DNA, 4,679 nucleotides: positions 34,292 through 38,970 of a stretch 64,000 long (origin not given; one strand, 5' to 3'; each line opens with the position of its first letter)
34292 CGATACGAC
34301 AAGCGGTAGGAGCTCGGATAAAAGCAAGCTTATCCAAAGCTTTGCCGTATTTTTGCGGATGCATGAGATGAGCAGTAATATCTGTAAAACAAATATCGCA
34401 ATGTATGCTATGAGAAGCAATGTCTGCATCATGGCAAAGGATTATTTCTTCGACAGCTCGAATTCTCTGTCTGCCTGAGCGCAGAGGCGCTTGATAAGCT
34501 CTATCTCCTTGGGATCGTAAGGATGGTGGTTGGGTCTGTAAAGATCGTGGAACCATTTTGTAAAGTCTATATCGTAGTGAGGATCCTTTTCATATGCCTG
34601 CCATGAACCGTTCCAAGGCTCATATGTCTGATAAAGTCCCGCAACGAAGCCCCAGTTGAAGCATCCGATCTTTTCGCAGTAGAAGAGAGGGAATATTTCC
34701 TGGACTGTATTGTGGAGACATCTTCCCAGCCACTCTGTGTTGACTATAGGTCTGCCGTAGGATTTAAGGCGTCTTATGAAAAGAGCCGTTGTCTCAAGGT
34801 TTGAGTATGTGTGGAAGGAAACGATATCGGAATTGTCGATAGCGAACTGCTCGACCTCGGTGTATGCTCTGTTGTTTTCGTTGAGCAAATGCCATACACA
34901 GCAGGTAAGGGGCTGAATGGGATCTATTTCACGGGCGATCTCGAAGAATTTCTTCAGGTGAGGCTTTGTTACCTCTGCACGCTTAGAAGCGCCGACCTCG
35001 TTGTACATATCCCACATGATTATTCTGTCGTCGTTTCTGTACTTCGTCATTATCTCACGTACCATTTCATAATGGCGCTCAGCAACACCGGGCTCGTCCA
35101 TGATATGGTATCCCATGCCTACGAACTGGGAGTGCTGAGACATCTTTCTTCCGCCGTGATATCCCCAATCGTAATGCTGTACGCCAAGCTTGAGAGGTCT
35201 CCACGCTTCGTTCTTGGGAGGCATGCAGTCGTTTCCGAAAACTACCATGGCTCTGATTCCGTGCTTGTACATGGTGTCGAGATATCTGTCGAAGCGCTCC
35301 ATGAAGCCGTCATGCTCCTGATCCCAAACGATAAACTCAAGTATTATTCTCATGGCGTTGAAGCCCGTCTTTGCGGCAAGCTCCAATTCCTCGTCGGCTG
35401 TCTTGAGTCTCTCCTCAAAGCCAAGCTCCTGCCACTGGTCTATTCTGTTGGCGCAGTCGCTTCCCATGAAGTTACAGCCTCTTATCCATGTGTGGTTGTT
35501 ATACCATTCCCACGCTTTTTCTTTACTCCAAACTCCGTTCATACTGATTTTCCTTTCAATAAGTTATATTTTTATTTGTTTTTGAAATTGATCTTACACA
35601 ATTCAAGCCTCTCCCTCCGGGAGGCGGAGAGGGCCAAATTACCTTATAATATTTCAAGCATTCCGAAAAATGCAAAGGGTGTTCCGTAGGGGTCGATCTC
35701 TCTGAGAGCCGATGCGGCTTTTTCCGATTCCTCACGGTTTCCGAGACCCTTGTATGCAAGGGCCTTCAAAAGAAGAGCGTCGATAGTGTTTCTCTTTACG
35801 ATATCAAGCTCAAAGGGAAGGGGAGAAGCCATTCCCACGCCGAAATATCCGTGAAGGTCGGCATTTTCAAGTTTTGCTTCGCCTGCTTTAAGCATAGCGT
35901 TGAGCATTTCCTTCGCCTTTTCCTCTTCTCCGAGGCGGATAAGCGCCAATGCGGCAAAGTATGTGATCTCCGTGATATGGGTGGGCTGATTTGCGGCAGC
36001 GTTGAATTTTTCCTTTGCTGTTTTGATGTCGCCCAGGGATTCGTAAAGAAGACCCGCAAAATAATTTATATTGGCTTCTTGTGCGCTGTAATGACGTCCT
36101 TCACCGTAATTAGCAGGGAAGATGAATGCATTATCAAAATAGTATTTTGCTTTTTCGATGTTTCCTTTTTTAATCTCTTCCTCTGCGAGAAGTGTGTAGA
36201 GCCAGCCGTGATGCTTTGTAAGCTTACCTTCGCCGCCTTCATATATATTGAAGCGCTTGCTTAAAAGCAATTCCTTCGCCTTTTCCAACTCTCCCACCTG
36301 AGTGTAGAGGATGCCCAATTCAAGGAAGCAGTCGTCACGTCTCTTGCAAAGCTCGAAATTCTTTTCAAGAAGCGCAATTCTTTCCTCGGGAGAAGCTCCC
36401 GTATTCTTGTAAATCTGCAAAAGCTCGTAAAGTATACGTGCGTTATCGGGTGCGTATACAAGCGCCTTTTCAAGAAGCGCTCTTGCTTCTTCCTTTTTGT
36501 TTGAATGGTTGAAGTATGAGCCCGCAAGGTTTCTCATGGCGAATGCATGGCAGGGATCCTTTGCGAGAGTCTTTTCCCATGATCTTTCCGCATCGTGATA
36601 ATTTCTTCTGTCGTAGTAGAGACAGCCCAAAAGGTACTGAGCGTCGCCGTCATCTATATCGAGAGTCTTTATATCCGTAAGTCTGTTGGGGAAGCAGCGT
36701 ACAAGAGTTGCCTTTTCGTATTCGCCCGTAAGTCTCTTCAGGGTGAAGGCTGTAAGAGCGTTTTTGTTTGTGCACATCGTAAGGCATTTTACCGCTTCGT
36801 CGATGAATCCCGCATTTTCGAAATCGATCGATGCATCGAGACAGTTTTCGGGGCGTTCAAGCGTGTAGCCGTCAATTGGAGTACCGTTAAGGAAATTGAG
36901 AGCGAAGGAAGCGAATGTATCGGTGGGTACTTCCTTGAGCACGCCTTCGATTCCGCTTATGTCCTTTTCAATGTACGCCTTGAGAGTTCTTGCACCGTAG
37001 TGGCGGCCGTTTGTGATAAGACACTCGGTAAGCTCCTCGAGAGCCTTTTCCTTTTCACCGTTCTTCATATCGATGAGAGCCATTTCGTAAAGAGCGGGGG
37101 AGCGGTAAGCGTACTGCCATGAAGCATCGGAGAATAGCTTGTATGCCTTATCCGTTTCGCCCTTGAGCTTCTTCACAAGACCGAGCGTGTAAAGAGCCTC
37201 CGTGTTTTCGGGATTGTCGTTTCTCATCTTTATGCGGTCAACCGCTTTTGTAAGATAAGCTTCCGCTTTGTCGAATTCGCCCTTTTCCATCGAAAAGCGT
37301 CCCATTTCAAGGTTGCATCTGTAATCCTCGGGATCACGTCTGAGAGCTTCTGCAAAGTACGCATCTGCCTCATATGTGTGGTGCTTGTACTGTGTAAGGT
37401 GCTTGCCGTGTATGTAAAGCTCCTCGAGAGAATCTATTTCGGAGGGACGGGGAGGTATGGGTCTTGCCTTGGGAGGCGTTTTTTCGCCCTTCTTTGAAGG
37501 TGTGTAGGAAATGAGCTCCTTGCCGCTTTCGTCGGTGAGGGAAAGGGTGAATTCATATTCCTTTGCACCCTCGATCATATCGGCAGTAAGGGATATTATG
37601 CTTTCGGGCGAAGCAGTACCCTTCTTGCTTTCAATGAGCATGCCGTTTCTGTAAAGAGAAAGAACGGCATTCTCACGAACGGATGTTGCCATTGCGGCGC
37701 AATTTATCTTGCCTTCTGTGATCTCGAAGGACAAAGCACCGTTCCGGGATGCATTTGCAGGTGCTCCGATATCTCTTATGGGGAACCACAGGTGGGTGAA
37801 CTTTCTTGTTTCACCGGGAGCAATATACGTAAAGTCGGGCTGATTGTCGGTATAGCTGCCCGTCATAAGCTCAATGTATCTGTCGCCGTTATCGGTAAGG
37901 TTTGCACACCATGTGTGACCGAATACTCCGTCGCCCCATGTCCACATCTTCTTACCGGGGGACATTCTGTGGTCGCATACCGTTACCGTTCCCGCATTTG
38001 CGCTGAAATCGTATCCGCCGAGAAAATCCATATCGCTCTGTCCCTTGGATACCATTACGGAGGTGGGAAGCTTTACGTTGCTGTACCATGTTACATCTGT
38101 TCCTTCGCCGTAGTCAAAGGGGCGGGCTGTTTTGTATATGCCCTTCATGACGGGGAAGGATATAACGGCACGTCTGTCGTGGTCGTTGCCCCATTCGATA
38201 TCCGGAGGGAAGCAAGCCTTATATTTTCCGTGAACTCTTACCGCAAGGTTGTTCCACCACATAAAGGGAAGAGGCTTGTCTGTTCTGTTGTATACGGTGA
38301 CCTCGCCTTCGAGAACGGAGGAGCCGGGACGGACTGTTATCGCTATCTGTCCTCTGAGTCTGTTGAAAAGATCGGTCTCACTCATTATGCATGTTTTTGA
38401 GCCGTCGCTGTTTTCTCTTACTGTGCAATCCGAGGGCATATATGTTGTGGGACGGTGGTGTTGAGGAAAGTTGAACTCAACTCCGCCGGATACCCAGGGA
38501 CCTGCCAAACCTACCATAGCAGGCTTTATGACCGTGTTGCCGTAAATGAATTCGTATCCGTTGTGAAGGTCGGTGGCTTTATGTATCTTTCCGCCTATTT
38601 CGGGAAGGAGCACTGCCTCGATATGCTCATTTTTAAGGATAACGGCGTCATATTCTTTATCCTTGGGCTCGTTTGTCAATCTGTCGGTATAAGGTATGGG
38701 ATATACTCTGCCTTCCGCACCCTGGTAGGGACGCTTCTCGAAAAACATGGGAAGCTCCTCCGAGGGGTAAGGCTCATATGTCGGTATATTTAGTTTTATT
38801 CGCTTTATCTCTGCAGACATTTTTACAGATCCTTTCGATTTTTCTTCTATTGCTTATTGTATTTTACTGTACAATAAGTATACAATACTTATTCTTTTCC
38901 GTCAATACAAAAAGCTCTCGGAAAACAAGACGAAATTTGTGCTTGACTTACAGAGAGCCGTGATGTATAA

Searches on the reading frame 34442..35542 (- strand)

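Call 58: search_protein_families(library=pfam, proteins=[window:34442-35542:-], max_evalue=0.00001)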
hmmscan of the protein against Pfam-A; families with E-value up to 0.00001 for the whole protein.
window:34442-35542:- (366 aa): 1 family
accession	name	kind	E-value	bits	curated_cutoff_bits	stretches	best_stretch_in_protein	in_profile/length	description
PF02836.23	Glyco_hydro_2_C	-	4.2e-06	26.5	21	1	146-318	99-262/302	Glycosyl hydrolases family 2, TIM barrel domain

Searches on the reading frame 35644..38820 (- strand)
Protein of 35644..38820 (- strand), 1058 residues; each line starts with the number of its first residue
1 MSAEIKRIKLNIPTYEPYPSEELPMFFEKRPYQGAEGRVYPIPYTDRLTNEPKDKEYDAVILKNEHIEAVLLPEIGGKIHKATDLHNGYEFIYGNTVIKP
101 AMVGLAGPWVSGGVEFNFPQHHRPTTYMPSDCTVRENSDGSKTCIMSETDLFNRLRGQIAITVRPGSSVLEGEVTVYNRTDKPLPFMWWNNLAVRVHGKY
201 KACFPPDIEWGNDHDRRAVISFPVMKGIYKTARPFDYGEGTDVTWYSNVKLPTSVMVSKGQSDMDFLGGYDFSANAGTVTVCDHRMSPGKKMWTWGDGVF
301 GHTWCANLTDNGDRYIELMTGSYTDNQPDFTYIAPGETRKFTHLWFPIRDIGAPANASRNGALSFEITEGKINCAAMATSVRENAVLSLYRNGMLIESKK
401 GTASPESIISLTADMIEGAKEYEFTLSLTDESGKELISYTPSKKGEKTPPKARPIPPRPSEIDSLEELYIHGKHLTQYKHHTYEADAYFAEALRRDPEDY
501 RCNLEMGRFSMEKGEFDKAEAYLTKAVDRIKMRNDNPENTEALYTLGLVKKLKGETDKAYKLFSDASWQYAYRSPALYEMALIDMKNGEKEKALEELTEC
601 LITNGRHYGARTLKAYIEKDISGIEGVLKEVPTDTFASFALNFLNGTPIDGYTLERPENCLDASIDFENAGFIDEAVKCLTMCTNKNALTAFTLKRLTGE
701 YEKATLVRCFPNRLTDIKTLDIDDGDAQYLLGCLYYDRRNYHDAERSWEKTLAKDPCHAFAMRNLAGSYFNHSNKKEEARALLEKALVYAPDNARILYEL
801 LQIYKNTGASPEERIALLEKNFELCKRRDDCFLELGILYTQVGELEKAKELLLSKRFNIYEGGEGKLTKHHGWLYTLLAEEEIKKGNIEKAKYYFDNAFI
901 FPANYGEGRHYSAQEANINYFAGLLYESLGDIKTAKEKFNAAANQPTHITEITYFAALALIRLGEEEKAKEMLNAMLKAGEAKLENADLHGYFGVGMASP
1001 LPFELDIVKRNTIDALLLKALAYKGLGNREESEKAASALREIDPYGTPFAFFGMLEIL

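Call 58: search_protein_families(library=pfam, proteins=[window:35644-38820:-], max_evalue=0.00001)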
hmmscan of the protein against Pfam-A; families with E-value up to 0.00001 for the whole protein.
window:35644-38820:- (1058 aa): 12 families
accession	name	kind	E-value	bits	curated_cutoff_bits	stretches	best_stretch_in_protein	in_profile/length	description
PF17128.10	DUF5107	-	2.4e-46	158.6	24.4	1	39-347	6-309/310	Domain of unknown function (DUF5107)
PF07719.23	TPR_2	-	8.3e-19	66.5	27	0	726-756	2-32/34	Tetratricopeptide repeat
PF14559.12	TPR_19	-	7.8e-15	55.4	25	0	484-527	9-52/68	Tetratricopeptide repeat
PF13432.12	TPR_16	-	1.1e-13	51.8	32.7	1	729-793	1-64/65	Tetratricopeptide repeat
PF13181.12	TPR_8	-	1.3e-12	47.2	25.7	0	501-528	2-29/34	Tetratricopeptide repeat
PF13428.12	TPR_14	-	1e-11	44.7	23.5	0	767-802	8-43/44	Tetratricopeptide repeat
PF13431.12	TPR_17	-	2.8e-10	40.1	24.4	0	782-811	1-30/34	Tetratricopeptide repeat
PF25064.1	ARM_TT21_5th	-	2.9e-09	37.7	27.8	0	479-583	14-115/117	TT21 fifth ARM repeats domain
PF13174.12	TPR_6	-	1.2e-08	35.5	26.3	0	726-756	1-31/33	Tetratricopeptide repeat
PF00515.34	TPR_1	-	1.9e-07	31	27.8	0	726-756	2-32/34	Tetratricopeptide repeat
PF13424.12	TPR_12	-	2.1e-07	31.5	30.1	0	505-566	8-71/77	Tetratricopeptide repeat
PF12895.13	ANAPC3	-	6e-06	26.9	27.2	0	514-599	3-81/82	Anaphase-promoting complex, cyclosome, subunit 3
